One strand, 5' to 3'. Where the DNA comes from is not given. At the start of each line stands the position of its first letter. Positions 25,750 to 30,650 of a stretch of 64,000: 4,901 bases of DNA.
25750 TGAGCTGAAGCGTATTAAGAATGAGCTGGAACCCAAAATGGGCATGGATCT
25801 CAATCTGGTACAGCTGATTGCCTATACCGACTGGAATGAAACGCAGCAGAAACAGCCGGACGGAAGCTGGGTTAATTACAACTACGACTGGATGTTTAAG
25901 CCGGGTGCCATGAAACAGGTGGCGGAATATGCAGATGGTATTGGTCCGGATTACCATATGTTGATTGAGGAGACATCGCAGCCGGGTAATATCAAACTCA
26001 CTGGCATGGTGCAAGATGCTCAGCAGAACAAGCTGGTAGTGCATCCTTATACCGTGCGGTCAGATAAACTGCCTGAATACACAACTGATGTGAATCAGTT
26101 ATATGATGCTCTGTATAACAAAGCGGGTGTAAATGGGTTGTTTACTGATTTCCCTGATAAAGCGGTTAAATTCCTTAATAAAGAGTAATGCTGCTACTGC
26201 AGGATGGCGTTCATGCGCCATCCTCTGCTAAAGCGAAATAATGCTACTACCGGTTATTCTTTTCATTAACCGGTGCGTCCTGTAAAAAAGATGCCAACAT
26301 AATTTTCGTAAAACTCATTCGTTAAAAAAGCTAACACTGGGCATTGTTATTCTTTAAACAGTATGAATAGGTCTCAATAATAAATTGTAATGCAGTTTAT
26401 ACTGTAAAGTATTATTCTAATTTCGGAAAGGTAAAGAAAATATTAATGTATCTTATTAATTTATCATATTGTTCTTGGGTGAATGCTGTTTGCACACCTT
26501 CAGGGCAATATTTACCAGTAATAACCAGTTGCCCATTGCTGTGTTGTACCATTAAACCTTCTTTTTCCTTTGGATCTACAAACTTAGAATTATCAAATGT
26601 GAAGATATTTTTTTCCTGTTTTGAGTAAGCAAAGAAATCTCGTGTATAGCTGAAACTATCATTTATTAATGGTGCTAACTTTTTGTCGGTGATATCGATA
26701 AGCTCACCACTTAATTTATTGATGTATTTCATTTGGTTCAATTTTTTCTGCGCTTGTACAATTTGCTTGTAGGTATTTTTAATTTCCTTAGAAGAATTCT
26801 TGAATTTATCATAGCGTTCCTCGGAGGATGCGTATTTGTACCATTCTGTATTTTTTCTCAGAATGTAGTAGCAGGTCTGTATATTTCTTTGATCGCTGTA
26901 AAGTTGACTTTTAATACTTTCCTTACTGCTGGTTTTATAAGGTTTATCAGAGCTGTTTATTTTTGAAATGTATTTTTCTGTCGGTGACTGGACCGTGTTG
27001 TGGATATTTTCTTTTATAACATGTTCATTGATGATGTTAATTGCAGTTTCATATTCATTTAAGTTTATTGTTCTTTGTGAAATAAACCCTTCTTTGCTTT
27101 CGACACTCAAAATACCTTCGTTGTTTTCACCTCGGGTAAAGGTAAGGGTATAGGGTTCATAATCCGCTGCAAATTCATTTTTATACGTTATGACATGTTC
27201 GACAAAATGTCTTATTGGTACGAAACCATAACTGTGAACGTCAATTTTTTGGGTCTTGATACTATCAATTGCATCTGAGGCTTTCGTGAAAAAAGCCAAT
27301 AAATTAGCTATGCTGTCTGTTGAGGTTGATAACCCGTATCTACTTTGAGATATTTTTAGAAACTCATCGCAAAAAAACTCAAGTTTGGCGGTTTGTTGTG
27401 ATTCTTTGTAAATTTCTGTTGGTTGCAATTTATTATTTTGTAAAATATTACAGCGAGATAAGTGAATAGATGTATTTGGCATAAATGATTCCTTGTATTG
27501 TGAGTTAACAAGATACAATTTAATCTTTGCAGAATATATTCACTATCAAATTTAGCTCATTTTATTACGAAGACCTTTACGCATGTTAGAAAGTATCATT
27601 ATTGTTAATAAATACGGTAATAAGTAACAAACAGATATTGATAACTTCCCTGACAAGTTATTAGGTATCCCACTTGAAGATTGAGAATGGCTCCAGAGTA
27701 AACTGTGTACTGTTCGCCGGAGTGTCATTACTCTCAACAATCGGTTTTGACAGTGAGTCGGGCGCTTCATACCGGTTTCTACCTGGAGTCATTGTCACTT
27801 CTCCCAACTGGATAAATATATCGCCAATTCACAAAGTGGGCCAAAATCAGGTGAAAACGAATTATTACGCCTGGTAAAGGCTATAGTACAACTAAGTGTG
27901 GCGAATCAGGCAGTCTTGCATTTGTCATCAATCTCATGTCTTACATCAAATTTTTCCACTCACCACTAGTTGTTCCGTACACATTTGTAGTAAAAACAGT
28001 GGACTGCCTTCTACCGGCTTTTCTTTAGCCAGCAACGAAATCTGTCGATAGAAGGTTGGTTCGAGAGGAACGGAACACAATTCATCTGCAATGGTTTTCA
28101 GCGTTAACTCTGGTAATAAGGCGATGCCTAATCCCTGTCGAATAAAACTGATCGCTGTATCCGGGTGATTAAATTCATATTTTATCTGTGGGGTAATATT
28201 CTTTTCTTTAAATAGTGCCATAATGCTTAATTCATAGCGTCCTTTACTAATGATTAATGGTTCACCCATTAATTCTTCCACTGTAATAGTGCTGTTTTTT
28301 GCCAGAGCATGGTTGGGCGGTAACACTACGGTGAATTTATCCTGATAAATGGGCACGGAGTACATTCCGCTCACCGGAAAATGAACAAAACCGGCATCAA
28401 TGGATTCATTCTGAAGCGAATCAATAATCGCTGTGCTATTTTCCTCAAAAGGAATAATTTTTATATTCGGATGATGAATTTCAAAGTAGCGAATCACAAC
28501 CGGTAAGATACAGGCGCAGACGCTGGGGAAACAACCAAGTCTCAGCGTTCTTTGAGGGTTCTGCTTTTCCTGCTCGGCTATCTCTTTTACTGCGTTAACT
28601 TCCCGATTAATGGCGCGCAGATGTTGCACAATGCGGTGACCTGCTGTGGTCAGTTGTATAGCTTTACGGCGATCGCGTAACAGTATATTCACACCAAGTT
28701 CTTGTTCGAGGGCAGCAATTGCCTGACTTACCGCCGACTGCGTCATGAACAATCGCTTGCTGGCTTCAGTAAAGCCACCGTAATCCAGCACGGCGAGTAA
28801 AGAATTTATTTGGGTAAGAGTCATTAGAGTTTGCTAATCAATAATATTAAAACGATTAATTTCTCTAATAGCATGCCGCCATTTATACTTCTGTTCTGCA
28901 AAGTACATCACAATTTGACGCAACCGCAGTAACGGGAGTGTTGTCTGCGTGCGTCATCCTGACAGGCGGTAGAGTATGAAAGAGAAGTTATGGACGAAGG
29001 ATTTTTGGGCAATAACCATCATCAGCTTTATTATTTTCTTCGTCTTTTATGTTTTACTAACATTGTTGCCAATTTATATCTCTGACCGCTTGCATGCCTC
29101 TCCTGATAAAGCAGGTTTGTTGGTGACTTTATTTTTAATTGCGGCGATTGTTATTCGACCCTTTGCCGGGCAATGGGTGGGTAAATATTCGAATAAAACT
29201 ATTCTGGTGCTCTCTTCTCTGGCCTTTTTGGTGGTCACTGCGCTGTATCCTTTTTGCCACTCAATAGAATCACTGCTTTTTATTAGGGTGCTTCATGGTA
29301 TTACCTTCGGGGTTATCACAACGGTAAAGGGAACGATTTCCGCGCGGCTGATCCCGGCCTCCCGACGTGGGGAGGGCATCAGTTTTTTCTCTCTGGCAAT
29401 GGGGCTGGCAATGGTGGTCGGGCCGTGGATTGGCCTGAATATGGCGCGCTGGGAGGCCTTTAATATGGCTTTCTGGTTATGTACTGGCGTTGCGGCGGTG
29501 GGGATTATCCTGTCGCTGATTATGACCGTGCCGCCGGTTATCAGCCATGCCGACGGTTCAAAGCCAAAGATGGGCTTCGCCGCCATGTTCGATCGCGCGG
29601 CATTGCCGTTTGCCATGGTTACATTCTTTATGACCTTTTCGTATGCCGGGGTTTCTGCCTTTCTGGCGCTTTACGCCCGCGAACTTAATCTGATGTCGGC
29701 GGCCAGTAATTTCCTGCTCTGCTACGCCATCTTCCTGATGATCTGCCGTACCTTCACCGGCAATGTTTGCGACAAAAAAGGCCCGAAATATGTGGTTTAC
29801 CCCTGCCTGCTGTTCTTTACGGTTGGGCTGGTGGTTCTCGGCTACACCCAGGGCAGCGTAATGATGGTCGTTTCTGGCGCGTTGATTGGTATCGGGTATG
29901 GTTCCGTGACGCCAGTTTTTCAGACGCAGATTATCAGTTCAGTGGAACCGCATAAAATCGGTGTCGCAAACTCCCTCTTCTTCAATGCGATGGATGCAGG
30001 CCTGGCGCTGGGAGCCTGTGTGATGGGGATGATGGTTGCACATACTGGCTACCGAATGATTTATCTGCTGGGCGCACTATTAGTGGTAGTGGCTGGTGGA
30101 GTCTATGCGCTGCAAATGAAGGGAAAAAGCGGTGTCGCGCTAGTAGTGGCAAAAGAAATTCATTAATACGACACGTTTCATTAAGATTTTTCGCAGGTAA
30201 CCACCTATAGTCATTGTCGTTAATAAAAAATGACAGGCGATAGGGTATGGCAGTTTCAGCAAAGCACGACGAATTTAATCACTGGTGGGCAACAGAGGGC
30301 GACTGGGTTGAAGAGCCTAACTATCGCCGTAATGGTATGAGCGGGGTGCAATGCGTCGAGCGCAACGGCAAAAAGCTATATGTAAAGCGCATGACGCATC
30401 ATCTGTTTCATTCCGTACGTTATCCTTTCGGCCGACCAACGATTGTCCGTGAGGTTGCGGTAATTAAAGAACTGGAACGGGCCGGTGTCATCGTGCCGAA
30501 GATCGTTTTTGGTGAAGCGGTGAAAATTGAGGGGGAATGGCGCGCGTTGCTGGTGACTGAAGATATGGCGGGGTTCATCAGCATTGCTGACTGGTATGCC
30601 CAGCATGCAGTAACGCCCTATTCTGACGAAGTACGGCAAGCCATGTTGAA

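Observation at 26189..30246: AT-rich block between glpQ and inaA with an uncharacterised 356-aa ORF, a LysR regulator and an MFS transporter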

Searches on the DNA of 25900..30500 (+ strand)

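Call 3: search_dna_similar(query=window:25900-30500:+, collection=ecoli_genomes, mode=near, max_rows=30, rows=spread)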
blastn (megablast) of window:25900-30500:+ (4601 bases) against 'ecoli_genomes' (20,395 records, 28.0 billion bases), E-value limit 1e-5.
Records with a match: 5425; places in all: 5436; records where one place covers at least 80% of the query: 710.
Genomes with a match: 5425 of 5426; with a place that covers at least 80% of the query: 710. Places per genome that has any: lowest 1, median 1, highest 2. On chromosomes: 5435 places; on plasmids: 1.
Best place of each record, by identity: >=99% 353; 95-99% 4967; 90-95% 90; 80-90% 15.
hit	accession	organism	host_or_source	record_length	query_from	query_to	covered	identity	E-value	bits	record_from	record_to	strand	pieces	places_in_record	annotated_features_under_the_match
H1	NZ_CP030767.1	Escherichia coli strain 2017C-4109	missing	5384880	1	4601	100%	100.0%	0e+0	8497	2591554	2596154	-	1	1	MFS transporter | hypothetical protein | LysR family transcriptional regulator | glpQ: glycerophosphodiester phosphodiesterase | inaA: lipopolysaccharide kinase InaA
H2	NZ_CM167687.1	Escherichia coli strain NCCP 13907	Homo sapiens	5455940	1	4601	100%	100.0%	0e+0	8497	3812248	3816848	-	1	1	MFS transporter | hypothetical protein | LysR family transcriptional regulator | glpQ: glycerophosphodiester phosphodiesterase | inaA: lipopolysaccharide kinase InaA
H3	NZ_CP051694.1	Escherichia coli strain SCU-313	Homo sapiens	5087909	1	4601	100%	97.5%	0e+0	7869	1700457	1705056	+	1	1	MFS transporter | hypothetical protein | LysR family transcriptional regulator | glpQ: glycerophosphodiester phosphodiesterase | inaA: lipopolysaccharide kinase InaA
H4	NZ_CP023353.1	Escherichia coli strain 746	canine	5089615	1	4601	100%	97.0%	0e+0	7731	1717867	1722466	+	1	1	MFS transporter | hypothetical protein | LysR family transcriptional regulator | glpQ: glycerophosphodiester phosphodiesterase | inaA: lipopolysaccharide kinase InaA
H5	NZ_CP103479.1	Escherichia coli strain 4621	Homo sapiens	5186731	1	4601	63%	96.8%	0e+0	4841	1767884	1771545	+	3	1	MFS transporter | LysR family transcriptional regulator | IS1-like element IS1B family transposase | glpQ: glycerophosphodiester phosphodiesterase | inaA: lipopolysaccharide kinase InaA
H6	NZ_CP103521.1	Escherichia coli strain 2779 - blood draw same patient as ...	Homo sapiens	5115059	1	4601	63%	96.6%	0e+0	4801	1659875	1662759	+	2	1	MFS transporter | LysR family transcriptional regulator | glpQ: glycerophosphodiester phosphodiesterase | inaA: lipopolysaccharide kinase InaA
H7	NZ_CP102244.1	Escherichia coli O7:H15 strain ST70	Homo sapiens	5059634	1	4601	59%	96.9%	0e+0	4579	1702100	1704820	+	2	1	hypothetical protein (x2) | glpQ: glycerophosphodiester phosphodiesterase | inaA: lipopolysaccharide kinase InaA | LysR substrate-binding domain-containing protein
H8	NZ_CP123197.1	Escherichia coli strain C-SRM-3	wastewater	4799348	1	4601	59%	95.5%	0e+0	4388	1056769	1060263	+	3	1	hypothetical protein (x3) | IS1-like element IS1A family transposase | glpQ: glycerophosphodiester phosphodiesterase | inaA: lipopolysaccharide kinase InaA | LysR family transcriptional regulator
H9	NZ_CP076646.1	Escherichia coli strain GD33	duck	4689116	1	4601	61%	90.1%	0e+0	3652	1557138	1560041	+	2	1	MFS transporter | LysR family transcriptional regulator | glpQ: glycerophosphodiester phosphodiesterase | inaA: lipopolysaccharide kinase InaA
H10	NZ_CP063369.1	Escherichia coli strain 1409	Gallus gallus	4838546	1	4601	22%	96.0%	0e+0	1663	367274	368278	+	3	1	glpQ: glycerophosphodiester phosphodiesterase | inaA: lipopolysaccharide kinase InaA | LysR family transcriptional regulator | hypothetical protein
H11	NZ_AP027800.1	Escherichia coli strain 2017.10.01CC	Homo sapiens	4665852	1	4601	22%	96.0%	0e+0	1663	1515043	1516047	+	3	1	glpQ: glycerophosphodiester phosphodiesterase | inaA: lipopolysaccharide kinase InaA | LysR family transcriptional regulator | hypothetical protein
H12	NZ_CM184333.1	Escherichia coli strain ES7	Aquarana catesbeiana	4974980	1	4601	22%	95.9%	8e-140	1671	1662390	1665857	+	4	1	IS66-like element ISEc22 family transposase | tnpA: IS66-like element accessory protein TnpA | tnpB: IS66 family insertion sequence element accessory protein TnpB | glpQ: glycerophosphodiester phosphodiesterase | inaA: lipopolysaccharide kinase InaA | and 2 other names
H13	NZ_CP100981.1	Escherichia coli strain ET220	Hoplobatrachus rugulosus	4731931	1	4601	22%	95.9%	0e+0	1657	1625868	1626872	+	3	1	glpQ: glycerophosphodiester phosphodiesterase | inaA: lipopolysaccharide kinase InaA | LysR family transcriptional regulator | hypothetical protein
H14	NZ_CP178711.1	Escherichia coli strain VTB97585v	Chicken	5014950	1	4601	22%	95.8%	0e+0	1650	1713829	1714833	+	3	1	glpQ: glycerophosphodiester phosphodiesterase | inaA: lipopolysaccharide kinase InaA | LysR family transcriptional regulator | hypothetical protein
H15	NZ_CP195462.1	Escherichia coli strain 22AR0434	Homo sapiens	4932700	1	4601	22%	95.8%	0e+0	1651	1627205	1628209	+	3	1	glpQ: glycerophosphodiester phosphodiesterase | inaA: lipopolysaccharide kinase InaA | LysR family transcriptional regulator | hypothetical protein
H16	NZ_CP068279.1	Escherichia coli strain CY708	not collected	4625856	1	4601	22%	96.1%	0e+0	1663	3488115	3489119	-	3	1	glpQ: glycerophosphodiester phosphodiesterase | inaA: lipopolysaccharide kinase InaA | LysR family transcriptional regulator | hypothetical protein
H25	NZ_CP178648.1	Escherichia coli strain VTB96815v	Chicken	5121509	1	4601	14%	96.0%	8e-155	1042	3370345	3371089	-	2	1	glpQ: glycerophosphodiester phosphodiesterase | inaA: lipopolysaccharide kinase InaA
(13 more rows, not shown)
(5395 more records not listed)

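Call 4: get_annotated_region(hit=H1, flank=3000)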
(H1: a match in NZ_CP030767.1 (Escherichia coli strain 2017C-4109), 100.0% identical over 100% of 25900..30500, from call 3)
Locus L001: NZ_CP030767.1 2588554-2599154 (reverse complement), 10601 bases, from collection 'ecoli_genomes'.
description: Escherichia coli strain 2017C-4109 chromosome, complete genome
organism: Escherichia coli strain 2017C-4109 (NCBI taxid 562)
replicon: chromosome; assembly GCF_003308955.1
host: missing; source: missing; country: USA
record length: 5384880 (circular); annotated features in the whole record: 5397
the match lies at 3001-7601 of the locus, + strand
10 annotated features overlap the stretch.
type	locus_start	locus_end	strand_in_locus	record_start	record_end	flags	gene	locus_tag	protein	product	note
CDS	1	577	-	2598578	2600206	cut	glpA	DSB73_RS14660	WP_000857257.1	anaerobic glycerol-3-phosphate dehydrogenase subunit A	-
CDS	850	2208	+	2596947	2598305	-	glpT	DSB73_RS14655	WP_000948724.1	glycerol-3-phosphate transporter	-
CDS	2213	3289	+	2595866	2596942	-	glpQ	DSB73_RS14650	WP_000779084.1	glycerophosphodiester phosphodiesterase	-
CDS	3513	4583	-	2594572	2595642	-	-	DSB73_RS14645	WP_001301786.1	hypothetical protein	-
CDS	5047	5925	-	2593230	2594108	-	-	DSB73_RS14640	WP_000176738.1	LysR family transcriptional regulator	-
CDS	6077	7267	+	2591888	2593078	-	-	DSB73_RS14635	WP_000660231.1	MFS transporter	-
CDS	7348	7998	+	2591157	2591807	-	inaA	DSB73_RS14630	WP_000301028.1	lipopolysaccharide kinase InaA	-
CDS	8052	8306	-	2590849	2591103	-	yfaE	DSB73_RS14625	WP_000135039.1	ferredoxin-like diferric-tyrosyl radical cofactor maintenance protein YfaE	-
CDS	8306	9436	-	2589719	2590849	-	nrdB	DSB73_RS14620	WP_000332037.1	class Ia ribonucleoside-diphosphate reductase subunit beta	-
CDS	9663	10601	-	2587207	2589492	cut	nrdA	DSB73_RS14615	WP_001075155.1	class 1a ribonucleoside-diphosphate reductase subunit alpha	-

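Call 5: get_annotated_region(hit=H6, flank=1500)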
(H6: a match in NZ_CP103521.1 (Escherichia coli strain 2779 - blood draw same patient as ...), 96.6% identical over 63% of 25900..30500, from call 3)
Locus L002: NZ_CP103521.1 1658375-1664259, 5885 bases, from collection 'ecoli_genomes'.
description: Escherichia coli strain 2779 - blood draw same patient as MB9267 chromosome, complete genome
organism: Escherichia coli strain 2779 - blood draw same patient as MB9267 (NCBI taxid 562)
replicon: chromosome; assembly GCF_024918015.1
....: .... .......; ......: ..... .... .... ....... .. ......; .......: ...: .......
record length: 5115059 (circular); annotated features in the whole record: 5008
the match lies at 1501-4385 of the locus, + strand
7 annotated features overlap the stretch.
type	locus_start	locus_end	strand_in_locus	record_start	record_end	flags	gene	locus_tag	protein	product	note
CDS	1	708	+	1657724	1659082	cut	glpT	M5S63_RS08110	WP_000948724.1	glycerol-3-phosphate transporter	-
CDS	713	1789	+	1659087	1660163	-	glpQ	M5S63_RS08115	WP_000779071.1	glycerophosphodiester phosphodiesterase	-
CDS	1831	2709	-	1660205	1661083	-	-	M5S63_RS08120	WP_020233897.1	LysR family transcriptional regulator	-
CDS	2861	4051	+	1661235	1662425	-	-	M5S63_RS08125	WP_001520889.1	MFS transporter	-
CDS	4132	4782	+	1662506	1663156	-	inaA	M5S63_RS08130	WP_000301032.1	lipopolysaccharide kinase InaA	-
CDS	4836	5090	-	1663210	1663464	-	yfaE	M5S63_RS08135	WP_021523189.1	ferredoxin-like diferric-tyrosyl radical cofactor maintenance protein YfaE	-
CDS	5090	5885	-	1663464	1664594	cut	nrdB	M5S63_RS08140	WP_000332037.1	class Ia ribonucleoside-diphosphate reductase subunit beta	-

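Call 6: get_annotated_region(hit=H16, flank=1500)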
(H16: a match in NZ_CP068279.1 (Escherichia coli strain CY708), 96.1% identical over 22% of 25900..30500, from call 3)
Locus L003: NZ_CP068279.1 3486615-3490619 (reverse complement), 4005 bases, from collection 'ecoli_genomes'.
description: Escherichia coli strain CY708 chromosome, complete genome
organism: Escherichia coli strain CY708 (NCBI taxid 562)
replicon: chromosome; assembly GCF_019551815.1
host: not collected; source: not collected; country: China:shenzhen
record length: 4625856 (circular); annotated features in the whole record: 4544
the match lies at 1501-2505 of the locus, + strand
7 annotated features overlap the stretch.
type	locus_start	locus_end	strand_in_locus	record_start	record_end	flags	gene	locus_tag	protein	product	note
CDS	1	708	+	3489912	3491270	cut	glpT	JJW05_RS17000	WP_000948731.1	glycerol-3-phosphate transporter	-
CDS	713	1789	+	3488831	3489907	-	glpQ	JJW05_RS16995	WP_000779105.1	glycerophosphodiester phosphodiesterase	-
CDS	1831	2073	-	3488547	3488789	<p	-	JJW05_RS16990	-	LysR family transcriptional regulator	incomplete; partial in the middle of a contig; missing N-terminus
CDS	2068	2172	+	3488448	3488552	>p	-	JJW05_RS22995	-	hypothetical protein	incomplete; partial in the middle of a contig; missing N-terminus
CDS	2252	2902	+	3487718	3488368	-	inaA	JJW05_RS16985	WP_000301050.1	lipopolysaccharide kinase InaA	-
CDS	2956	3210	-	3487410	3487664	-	yfaE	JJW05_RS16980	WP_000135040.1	ferredoxin-like diferric-tyrosyl radical cofactor maintenance protein YfaE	-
CDS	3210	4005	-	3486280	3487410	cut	nrdB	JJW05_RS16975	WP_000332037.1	class Ia ribonucleoside-diphosphate reductase subunit beta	-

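Call 21: search_dna_similar(query=window:26225-27937:+, collection=ecoli_genomes, mode=near, max_rows=40, rows=spread)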
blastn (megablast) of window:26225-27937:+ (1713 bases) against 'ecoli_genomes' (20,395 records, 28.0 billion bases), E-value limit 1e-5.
Records with a match: 1052; places in all: 1055; records where one place covers at least 80% of the query: 1045.
Genomes with a match: 1052 of 5426; with a place that covers at least 80% of the query: 1045. Places per genome that has any: lowest 1, median 1, highest 2. On chromosomes: 1055 places; on plasmids: 0.
Best place of each record, by identity: >=99% 359; 95-99% 679; 90-95% 14.
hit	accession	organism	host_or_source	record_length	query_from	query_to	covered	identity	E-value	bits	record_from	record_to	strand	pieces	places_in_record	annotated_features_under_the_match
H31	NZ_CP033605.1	Escherichia coli O157:H7 strain TR01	Cattle carcass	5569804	1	1713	100%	100.0%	0e+0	3164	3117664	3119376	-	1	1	hypothetical protein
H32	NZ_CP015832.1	Escherichia coli O157 strain 180-PT54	Homo sapiens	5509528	1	1713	100%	100.0%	0e+0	3164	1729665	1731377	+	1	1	hypothetical protein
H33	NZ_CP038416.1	Escherichia coli O157:H7 strain 3-5-1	cattle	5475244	1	1713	100%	100.0%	0e+0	3164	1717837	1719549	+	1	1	hypothetical protein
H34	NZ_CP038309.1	Escherichia coli O157:H7 strain Show KS 470-1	cattle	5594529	1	1713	100%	100.0%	0e+0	3164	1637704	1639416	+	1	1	hypothetical protein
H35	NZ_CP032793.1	Escherichia coli strain NZRM3614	missing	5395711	1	1713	100%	100.0%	0e+0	3164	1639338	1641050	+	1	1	hypothetical protein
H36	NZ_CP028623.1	Escherichia coli strain 138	cattle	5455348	1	1713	100%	100.0%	0e+0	3164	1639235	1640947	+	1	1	hypothetical protein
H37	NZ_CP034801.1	Escherichia coli strain 2010C-3142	missing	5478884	1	1713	100%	100.0%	0e+0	3164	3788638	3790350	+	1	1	hypothetical protein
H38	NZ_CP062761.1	Escherichia coli O157:H7 strain Z887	Bovine Faeces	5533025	1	1713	100%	100.0%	0e+0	3164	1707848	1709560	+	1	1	hypothetical protein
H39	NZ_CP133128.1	Escherichia coli O157:H7 strain PNUSAE146743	missing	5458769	1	1713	100%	100.0%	0e+0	3164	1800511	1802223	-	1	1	hypothetical protein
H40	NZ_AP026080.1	Escherichia coli strain F690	Homo sapiens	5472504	1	1713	100%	100.0%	0e+0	3164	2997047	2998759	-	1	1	hypothetical protein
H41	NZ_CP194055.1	Escherichia coli strain ATCC 43894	laboratory stock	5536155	1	1713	100%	100.0%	0e+0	3164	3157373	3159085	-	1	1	hypothetical protein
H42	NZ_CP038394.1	Escherichia coli O55:H7 strain DEC5A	Homo sapiens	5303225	1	1713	100%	99.9%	0e+0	3158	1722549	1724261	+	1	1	hypothetical protein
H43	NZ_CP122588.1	Escherichia coli strain ETEC6335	Sus scrofa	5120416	1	1713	100%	99.7%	0e+0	3131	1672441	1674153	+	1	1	hypothetical protein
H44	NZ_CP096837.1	Escherichia coli strain PS10-3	small intestine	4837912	1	1713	100%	99.4%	0e+0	3103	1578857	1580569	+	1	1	hypothetical protein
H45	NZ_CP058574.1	Escherichia coli strain EC1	Homo sapiens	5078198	1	1713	100%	97.3%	0e+0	2905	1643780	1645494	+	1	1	hypothetical protein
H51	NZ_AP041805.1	Escherichia coli O166:H15 strain JNE070796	Homo sapiens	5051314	1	1713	100%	97.1%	0e+0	2894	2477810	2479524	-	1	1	hypothetical protein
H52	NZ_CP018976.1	Escherichia coli strain Ecol_545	Homo sapiens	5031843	1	1713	100%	97.0%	0e+0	2883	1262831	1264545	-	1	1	hypothetical protein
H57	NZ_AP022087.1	Escherichia coli strain WP4-S18-ESBL-07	-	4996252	1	1713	100%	96.7%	0e+0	2856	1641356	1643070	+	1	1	hypothetical protein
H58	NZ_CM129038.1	Escherichia coli strain 700481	Homo sapiens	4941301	1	1713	100%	96.0%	0e+0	2782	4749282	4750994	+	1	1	hypothetical protein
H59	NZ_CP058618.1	Escherichia coli strain JS316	Homo sapiens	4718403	1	1713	100%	96.0%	0e+0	2801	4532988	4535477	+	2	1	hypothetical protein (x2) | IS1-like element IS1B family transposase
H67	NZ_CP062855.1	Escherichia coli O20:H12 strain Res13-Lact-PEB17-18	Sus scrofa domesticus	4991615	1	1713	100%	95.9%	0e+0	2776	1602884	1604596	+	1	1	hypothetical protein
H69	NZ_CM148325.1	Escherichia coli strain 24A16CRGN010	Homo sapiens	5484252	1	1713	100%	95.2%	0e+0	2710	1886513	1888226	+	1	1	hypothetical protein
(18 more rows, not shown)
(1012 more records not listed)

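Call 30: get_annotated_region(hit=H45, flank=2500)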
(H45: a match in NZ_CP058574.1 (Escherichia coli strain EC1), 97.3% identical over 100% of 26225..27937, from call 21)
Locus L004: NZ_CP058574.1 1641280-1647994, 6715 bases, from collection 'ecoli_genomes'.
description: Escherichia coli strain EC1 chromosome, complete genome
organism: Escherichia coli strain EC1 (NCBI taxid 562)
replicon: chromosome; assembly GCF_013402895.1
host: Homo sapiens; source: urinary tract; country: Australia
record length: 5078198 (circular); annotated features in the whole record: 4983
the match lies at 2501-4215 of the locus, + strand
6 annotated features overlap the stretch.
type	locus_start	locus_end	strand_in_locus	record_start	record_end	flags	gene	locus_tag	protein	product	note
CDS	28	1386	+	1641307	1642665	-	glpT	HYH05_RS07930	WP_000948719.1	glycerol-3-phosphate transporter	-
CDS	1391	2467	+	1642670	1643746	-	glpQ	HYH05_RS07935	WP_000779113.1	glycerophosphodiester phosphodiesterase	-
CDS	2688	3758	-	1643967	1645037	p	-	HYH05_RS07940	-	hypothetical protein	frameshifted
CDS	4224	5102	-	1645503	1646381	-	-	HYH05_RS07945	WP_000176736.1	LysR family transcriptional regulator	-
CDS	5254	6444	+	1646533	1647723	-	-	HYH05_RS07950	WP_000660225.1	MFS transporter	-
CDS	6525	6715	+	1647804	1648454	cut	inaA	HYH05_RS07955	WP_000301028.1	lipopolysaccharide kinase InaA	-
